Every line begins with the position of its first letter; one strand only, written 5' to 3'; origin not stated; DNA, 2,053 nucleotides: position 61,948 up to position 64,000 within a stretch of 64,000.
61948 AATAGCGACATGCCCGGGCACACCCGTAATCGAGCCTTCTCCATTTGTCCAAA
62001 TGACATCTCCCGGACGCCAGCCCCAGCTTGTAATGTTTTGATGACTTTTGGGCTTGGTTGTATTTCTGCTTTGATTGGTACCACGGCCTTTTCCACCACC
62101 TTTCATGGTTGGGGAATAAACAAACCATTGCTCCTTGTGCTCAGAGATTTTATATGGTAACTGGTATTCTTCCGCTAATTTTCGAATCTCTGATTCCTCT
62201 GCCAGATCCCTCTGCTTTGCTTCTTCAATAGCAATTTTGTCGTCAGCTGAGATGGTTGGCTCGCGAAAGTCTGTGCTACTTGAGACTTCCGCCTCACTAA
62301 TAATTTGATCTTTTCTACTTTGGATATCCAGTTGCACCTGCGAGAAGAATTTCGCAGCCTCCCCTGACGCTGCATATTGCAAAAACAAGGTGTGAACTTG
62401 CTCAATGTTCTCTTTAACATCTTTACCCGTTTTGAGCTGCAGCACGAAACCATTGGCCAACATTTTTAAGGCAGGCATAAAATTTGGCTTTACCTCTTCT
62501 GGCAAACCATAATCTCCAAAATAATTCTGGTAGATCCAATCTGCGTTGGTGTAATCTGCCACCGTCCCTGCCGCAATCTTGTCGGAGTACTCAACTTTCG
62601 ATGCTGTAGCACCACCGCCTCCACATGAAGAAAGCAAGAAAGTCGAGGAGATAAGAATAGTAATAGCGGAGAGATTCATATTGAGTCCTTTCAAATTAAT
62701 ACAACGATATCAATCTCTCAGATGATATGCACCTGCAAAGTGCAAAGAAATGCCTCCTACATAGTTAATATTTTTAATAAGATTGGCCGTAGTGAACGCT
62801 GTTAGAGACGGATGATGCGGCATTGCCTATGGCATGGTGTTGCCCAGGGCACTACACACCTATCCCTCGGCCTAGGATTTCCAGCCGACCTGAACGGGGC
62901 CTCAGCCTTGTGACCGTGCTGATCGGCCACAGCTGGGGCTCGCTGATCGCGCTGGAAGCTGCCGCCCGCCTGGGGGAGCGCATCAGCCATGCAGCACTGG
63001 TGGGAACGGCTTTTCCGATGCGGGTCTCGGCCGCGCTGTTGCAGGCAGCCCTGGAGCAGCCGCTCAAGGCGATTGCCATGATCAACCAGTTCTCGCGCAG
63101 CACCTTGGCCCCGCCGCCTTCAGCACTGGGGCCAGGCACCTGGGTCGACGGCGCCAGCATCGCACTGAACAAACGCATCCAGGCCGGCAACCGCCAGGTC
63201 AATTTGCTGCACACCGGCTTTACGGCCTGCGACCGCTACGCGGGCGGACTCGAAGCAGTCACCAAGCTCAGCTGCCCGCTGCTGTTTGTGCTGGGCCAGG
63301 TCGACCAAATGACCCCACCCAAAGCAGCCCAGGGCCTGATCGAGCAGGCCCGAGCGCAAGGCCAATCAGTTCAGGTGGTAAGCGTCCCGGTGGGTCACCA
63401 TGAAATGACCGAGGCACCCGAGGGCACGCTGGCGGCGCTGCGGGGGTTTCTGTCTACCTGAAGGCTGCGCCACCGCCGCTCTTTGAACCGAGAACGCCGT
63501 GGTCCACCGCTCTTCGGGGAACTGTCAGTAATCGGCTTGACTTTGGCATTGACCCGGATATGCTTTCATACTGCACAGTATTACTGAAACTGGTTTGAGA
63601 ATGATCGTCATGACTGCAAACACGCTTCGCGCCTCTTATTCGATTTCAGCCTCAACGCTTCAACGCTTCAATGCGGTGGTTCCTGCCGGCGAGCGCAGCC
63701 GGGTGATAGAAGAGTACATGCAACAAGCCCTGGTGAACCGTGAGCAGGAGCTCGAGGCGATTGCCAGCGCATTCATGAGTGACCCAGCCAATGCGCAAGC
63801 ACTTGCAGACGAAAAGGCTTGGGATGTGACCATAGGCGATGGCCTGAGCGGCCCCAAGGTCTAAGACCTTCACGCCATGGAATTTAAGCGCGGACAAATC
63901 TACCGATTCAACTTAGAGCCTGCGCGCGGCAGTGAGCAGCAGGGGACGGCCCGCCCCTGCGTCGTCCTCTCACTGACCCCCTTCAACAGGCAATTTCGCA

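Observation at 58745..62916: Low-GC island encoding a self-contained operon of three lipoproteins (papain-fold hydrolase, unknown protein, kexin-like protease)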

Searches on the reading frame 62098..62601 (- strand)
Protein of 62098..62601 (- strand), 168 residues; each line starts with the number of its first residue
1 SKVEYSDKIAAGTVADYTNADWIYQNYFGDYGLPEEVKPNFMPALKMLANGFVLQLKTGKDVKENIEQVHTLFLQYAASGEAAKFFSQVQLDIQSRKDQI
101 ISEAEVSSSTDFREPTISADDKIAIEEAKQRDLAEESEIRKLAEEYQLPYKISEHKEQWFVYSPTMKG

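Call 82: search_solved_structures(query=A8, max_evalue=10, show_alignments=1)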
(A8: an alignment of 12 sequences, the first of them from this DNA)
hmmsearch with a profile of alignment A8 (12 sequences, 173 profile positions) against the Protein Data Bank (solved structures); distinct sequences matched with E-value up to 10: 1.
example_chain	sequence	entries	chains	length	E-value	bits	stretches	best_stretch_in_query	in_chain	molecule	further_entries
9o9u_A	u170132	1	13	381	2.7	11.5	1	35-151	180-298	Erlin-1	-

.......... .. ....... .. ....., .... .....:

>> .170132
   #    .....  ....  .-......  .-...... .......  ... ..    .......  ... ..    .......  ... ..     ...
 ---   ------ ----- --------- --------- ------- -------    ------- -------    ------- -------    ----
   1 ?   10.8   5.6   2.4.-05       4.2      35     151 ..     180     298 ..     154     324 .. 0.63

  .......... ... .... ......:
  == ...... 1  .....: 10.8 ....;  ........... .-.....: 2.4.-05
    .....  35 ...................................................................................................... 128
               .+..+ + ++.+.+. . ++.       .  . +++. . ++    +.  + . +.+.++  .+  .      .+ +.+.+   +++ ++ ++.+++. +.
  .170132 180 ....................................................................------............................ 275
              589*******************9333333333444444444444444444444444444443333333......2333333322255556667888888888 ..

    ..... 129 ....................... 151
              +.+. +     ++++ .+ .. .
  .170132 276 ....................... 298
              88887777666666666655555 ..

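Call 83: search_protein_families(library=pfam, alignment_id=A8, max_evalue=1)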
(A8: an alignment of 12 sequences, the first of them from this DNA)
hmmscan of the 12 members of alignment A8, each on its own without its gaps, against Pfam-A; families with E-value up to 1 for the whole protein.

A. member 1, seq(168 aa): 1 family
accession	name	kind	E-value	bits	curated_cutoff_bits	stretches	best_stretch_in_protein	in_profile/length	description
PF23223.1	zf-C2H2_ZNF462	-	0.27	11.4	27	1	59-74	16-31/31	Zinc finger protein 462, C2H2 zinc finger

B. families by the number of members that match (of 12 scanned): 8 families
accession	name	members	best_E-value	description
PF01323.26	DSBA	1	0.093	DSBA-like thioredoxin domain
PF14605.12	Nup35_RRM_2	1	0.096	Nup53/35/40-type RNA recognition motif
PF12920.12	TcdA_TcdB_pore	1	0.12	TcdA/TcdB pore forming domain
PF21428.2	Gp7_helical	1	0.15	Baseplate wedge protein gp7, helical domain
PF14527.11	LAGLIDADG_WhiA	1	0.2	WhiA LAGLIDADG-like domain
PF18521.6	TAD2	1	0.21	Transactivation domain 2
PF07870.16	DUF1657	1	0.22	Protein of unknown function (DUF1657)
PF23223.1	zf-C2H2_ZNF462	1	0.27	Zinc finger protein 462, C2H2 zinc finger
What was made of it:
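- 61519..62679 (-): Gene 1 (P1, 386 aa; an alternative TTG start at 62694 gives 391 aa). A lipoprotein made of a novel helical domain (residues ~27-190), an invariant MKGGGKG motif with a Gly-rich disordered tether (192-210), and a permuted NlpC/P60 (YiiX/C92-like) domain with His241 and Cys340. The N-domain has no PDB or Pfam match (calls 82, 83).
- Closest known: Permuted NlpC/P60 enzymes. Different: P1 is a 386-aa lipoprotein with an added ~165-aa helical domain of no known family (calls 82, 83) and a Gly-rich tether.
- Tried and rejected: No PDB or Pfam relative (calls 82, 83).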

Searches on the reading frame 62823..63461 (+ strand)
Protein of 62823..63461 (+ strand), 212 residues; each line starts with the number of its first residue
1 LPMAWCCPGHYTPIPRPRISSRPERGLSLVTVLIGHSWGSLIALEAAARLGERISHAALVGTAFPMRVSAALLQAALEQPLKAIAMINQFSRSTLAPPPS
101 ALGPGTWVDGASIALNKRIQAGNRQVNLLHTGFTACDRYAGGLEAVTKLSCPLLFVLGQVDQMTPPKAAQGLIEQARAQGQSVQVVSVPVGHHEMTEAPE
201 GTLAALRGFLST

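Call 4: search_protein_families(library=pfam, proteins=[window:62823-63461:+], max_evalue=0.01)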
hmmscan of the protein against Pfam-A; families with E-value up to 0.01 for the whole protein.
window:62823-63461:+ (212 aa): 6 families
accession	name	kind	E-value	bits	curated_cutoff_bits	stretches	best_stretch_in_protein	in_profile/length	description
PF00561.26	Abhydrolase_1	-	3.8e-09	37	25.8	1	31-67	72-104/245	alpha/beta hydrolase fold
PF12146.15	Hydrolase_4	-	3.9e-09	36.6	27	1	31-195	78-234/239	Serine aminopeptidase, S33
PF12697.13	Abhydrolase_6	-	4.5e-09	37.7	26.3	1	30-204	68-216/217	Alpha/beta hydrolase family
PF03959.19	FSH1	-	0.0014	18.8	21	1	145-193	155-200/211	Serine hydrolase (FSH1)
PF00975.26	Thioesterase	-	0.0032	18.2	26.4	1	32-56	69-92/226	Thioesterase domain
PF06259.18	Abhydrolase_8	-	0.0055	16.8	20.5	1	31-63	111-143/178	Alpha/beta hydrolase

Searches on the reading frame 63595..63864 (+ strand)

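Call 4: search_protein_families(library=pfam, proteins=[window:63595-63864:+], max_evalue=0.01)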
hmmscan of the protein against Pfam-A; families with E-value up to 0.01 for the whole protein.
window:63595-63864:+ (89 aa): 0 families

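Call 7: search_protein_families(library=ncbifam, proteins=[window:63595-63864:+], max_evalue=0.1)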
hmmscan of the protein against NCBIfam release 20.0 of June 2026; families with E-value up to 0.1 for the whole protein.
window:63595-63864:+ (89 aa): 2 families
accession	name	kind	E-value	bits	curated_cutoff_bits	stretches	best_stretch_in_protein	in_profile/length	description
NF050104.1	TA_MazE_antitoxin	equivalog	0.0055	17.1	65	1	31-83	19-69/69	type II toxin-antitoxin system MazE family antitoxin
NF006105.0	PRK08257.1-4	equivalog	0.076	11.7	683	1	17-77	222-283/510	acetyl-CoA acetyltransferase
